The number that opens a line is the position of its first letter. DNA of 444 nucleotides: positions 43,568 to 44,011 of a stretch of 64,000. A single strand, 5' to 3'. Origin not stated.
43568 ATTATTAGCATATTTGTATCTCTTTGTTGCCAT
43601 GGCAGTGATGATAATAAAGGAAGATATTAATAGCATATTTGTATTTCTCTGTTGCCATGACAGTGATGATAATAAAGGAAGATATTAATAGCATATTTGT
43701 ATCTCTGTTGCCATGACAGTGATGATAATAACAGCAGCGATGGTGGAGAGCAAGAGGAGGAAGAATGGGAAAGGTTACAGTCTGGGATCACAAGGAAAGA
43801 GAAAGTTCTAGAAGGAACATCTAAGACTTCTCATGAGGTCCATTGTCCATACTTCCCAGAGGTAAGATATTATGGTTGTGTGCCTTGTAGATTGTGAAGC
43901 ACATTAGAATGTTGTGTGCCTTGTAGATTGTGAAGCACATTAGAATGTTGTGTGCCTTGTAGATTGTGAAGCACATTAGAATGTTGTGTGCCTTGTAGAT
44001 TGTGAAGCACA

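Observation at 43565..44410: Tandem repeats abutting both splice sites of SEC63 exon 19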

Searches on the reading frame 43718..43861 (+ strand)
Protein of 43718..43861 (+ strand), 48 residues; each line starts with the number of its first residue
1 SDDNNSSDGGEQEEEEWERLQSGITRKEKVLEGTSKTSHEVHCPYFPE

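Call 27: find_related_loci(query=A1, collection=metagenome_contigs, flank=3000)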
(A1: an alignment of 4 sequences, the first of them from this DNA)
Query A1 (48 aa) in metagenome_contigs; peptide patterns used: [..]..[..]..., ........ (x = any residue, [..] = any of these).
600 stretches matched a pattern, but none encodes a relative of the query by tblastn (E <= 1e-3).
